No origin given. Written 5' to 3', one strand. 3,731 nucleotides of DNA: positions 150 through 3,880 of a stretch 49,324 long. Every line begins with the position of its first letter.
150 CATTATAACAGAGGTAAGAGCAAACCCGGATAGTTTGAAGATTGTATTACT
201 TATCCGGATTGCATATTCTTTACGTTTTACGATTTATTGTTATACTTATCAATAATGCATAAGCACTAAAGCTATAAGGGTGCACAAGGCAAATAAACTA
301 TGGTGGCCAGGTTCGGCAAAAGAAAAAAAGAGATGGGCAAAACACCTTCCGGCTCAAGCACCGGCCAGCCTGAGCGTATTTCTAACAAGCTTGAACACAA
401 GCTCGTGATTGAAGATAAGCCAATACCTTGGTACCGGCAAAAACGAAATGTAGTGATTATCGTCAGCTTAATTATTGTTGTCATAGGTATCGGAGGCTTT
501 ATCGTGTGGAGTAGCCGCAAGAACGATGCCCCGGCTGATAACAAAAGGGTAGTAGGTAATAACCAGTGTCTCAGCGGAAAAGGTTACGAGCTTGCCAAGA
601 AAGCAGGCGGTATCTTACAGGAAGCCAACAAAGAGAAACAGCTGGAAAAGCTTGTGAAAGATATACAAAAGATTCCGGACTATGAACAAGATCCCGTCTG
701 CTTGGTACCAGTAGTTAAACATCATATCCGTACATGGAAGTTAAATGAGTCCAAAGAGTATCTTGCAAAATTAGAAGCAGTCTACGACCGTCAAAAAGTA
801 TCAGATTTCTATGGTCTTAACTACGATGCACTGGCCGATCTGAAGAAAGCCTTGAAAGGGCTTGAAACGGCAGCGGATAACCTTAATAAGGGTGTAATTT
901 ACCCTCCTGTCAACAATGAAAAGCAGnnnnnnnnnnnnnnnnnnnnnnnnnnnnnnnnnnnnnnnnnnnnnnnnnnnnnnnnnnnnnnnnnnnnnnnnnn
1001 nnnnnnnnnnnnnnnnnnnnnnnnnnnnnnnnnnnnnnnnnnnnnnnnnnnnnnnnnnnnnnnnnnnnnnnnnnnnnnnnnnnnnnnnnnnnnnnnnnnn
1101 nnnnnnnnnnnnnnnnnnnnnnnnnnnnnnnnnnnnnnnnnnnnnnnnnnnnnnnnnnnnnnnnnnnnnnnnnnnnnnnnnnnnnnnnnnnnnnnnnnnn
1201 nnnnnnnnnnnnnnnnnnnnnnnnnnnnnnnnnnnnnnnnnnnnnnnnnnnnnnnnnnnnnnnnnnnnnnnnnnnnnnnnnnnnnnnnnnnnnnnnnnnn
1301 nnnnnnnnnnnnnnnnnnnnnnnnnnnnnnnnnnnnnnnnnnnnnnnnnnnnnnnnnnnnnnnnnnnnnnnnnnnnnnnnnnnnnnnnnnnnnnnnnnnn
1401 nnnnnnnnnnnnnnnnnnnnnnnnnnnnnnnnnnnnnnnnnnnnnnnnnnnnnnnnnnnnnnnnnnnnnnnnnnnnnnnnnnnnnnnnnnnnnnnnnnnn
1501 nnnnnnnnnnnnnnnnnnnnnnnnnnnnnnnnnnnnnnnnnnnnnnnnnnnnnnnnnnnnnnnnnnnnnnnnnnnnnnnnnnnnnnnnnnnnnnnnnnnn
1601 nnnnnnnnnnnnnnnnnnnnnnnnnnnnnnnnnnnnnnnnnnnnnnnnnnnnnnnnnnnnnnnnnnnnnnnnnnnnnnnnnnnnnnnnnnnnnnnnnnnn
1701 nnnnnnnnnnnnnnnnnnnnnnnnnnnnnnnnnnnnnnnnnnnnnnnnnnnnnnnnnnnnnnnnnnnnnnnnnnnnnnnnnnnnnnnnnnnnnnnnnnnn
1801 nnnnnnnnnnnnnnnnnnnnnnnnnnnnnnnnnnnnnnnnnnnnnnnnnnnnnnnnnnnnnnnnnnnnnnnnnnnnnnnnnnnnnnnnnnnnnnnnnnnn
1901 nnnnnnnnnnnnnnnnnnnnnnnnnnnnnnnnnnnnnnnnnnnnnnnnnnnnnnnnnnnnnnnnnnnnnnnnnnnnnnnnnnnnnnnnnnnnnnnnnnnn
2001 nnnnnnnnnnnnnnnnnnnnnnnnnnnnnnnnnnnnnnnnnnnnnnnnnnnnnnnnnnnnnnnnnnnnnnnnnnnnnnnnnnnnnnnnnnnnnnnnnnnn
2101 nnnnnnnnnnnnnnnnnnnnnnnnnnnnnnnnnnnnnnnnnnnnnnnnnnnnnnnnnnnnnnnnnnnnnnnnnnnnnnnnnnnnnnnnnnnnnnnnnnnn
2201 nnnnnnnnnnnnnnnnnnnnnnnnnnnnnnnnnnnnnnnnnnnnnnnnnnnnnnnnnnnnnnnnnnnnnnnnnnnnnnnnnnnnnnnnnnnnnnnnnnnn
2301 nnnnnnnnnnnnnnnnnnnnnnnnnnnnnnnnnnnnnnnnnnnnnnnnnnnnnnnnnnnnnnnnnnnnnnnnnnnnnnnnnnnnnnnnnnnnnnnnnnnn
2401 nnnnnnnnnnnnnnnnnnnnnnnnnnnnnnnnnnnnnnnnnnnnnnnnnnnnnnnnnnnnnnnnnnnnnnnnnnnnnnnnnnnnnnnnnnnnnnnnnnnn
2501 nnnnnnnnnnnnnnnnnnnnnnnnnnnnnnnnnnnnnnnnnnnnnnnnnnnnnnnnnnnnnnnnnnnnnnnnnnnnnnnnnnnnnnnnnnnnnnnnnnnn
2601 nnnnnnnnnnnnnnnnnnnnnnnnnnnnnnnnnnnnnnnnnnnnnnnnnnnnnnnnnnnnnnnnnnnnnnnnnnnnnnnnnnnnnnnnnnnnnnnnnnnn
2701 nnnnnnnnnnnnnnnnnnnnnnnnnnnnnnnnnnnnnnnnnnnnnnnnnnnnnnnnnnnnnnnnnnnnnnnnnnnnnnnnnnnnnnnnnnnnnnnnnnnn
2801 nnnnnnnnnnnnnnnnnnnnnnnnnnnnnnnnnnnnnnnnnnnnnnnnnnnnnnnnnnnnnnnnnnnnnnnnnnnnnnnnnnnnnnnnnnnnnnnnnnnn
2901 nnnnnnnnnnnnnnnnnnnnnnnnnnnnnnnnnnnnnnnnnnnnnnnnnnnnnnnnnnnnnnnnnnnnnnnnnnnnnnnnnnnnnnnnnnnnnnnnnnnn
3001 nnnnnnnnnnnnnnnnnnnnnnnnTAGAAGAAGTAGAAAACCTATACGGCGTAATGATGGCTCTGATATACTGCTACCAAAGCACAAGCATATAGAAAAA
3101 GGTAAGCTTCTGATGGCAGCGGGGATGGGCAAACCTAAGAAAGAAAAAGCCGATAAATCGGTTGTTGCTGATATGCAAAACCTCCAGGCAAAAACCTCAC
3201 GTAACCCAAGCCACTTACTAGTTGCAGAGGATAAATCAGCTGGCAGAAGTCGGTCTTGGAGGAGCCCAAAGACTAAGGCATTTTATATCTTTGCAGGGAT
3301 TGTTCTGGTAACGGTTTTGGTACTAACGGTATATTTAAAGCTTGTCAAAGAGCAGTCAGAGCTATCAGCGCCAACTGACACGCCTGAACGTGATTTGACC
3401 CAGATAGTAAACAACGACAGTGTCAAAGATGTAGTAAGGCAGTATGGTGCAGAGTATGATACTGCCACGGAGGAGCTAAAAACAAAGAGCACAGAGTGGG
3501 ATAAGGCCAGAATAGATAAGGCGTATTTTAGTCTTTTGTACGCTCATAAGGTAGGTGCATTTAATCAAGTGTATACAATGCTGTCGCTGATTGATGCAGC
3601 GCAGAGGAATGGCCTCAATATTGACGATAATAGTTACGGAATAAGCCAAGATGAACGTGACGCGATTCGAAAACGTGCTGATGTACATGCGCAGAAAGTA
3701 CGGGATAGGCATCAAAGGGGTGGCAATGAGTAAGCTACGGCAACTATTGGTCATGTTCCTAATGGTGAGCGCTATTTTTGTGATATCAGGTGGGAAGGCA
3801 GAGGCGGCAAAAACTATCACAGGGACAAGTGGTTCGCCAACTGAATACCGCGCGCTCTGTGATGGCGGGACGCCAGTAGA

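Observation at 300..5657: Tandemly duplicated two-gene cassette of unknown family joined to the 5' end of the type IV pilus operon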

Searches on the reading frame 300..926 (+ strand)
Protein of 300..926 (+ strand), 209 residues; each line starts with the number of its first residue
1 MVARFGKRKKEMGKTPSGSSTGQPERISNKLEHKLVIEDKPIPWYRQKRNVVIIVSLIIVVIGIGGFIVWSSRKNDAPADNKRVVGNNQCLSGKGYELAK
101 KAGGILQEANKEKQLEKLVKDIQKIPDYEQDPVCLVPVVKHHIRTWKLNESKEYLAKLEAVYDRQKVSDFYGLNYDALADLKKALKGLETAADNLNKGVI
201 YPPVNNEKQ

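Call 5: search_protein_families(library=pfam, proteins=[window:300-926:+], max_evalue=1)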
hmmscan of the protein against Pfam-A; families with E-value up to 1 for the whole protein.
window:300-926:+ (209 aa): 1 family
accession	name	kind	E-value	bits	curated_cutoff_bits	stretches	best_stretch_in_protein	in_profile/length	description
PF12685.13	SpoIIIAH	-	0.022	15.1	30.6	1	49-114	1-65/191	SpoIIIAH-like protein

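Call 8: search_protein_families(library=ncbifam, proteins=[window:300-926:+], max_evalue=1)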
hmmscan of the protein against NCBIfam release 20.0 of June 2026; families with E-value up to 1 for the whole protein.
window:300-926:+ (209 aa): 2 families
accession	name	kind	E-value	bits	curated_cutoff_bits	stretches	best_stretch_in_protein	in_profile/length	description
NF041008.1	cell_div_CdvB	equivalog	0.059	13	370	1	101-186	168-251/260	cell division protein CdvB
NF009650.0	PRK13183.1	equivalog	0.13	12.1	70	1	50-72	7-29/46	photosystem II reaction center protein PsbN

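Call 43: find_homologous_proteins(query=window:300-926:+, max_evalue=0.01)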
Query window:300-926:+ (209 aa): 2 proteins with E <= 0.01 among 259 candidates.
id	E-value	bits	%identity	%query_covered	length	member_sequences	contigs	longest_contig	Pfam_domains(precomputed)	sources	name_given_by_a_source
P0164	2.2e-133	460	100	100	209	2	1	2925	-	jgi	-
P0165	3.7e-80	286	65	100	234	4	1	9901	-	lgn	-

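Call 47: search_protein_families(library=pfam, alignment_id=A5, max_evalue=0.01)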
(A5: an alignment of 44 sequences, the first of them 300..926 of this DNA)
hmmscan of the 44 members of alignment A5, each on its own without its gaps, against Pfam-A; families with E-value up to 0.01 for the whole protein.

A. member 1, window:300-926:+ (209 aa): 0 families

B. families by the number of members that match (of 44 scanned): 39 families (the first 25 are shown)
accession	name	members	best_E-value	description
PF07719.23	TPR_2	18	8.4e-12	Tetratricopeptide repeat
PF13424.12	TPR_12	18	1.4e-08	Tetratricopeptide repeat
PF13181.12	TPR_8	17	3.3e-12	Tetratricopeptide repeat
PF00515.34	TPR_1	17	7e-12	Tetratricopeptide repeat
PF13432.12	TPR_16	15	1.8e-10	Tetratricopeptide repeat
PF13428.12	TPR_14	14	8.4e-08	Tetratricopeptide repeat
PF13176.12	TPR_7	13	2.4e-08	Tetratricopeptide repeat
PF13174.12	TPR_6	9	2.6e-07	Tetratricopeptide repeat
PF14559.12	TPR_19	9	3.7e-06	Tetratricopeptide repeat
PF13414.12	TPR_11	7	1.6e-07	TPR repeat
PF13374.12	TPR_10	5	2.2e-06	Tetratricopeptide repeat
PF23914.1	TPR_CcmH_CycH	4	0.00022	Cytochrome c-type biogenesis protein H TPR domain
PF09976.15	TPR_21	4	0.00048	Tetratricopeptide repeat-like domain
PF10602.15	RPN7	3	0.00069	26S proteasome subunit RPN7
PF04212.24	MIT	2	3.4e-05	MIT (microtubule interacting and transport) domain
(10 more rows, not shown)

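Call 68: search_protein_families(library=phrogs, proteins=[window:300-926:+], max_evalue=0.1)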
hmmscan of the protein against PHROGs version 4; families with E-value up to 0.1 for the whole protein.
window:300-926:+ (209 aa): 2 families
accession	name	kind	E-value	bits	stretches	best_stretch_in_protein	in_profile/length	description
phrog_12808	-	unknown function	0.027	16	1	111-141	4-33/108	-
phrog_7793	-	unknown function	0.052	14.6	0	51-79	6-35/47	-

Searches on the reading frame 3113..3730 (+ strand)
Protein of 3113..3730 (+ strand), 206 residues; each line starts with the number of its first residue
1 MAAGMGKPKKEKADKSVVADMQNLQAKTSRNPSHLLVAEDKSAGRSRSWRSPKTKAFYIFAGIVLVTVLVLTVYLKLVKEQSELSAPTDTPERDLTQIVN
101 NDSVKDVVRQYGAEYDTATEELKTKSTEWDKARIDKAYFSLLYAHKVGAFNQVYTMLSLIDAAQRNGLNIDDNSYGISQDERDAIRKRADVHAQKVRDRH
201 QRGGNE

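Call 5: search_protein_families(library=pfam, proteins=[window:3113-3730:+], max_evalue=1)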
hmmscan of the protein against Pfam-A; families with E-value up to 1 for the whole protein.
window:3113-3730:+ (206 aa): 6 families
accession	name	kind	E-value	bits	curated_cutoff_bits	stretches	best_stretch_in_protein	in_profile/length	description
PF11837.13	INV_N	-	0.029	15.3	27.8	1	40-87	9-56/109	Beta-fructofuranosidase, N-terminal domain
PF24856.1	AraA_central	-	0.076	13.9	24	1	97-160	43-109/148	L-arabinose isomerase central domain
PF18262.7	PhetRS_B1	-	0.083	13.6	26.8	1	95-131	15-51/83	Phe-tRNA synthetase beta subunit B1 domain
PF07690.21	MFS_1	-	0.11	11.9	33.4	1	48-160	149-228/347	Major Facilitator Superfamily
PF09911.14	DUF2140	-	0.13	12.2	34.3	1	56-117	6-69/187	Uncharacterized protein conserved in bacteria (DUF2140)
PF20176.3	DUF6541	-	0.64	8.6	29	0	93-154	577-634/646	Family of unknown function (DUF6541)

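Call 8: search_protein_families(library=ncbifam, proteins=[window:3113-3730:+], max_evalue=1)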
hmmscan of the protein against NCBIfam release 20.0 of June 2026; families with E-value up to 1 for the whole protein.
window:3113-3730:+ (206 aa): 1 family
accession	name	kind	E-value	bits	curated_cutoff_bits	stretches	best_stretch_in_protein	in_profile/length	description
NF012014.0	PRK15470.1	equivalog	0.15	11.7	233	1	95-197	80-177/203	membrane-bound lytic murein transglycosylase EmtA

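Call 68: search_protein_families(library=phrogs, proteins=[window:3113-3730:+], max_evalue=0.1)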
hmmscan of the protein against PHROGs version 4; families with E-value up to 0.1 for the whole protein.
window:3113-3730:+ (206 aa): 1 family
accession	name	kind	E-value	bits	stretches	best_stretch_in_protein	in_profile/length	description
phrog_16589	-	DNA, RNA and nucleotide metabolism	0.023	14.4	1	51-117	60-117/485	restriction endonuclease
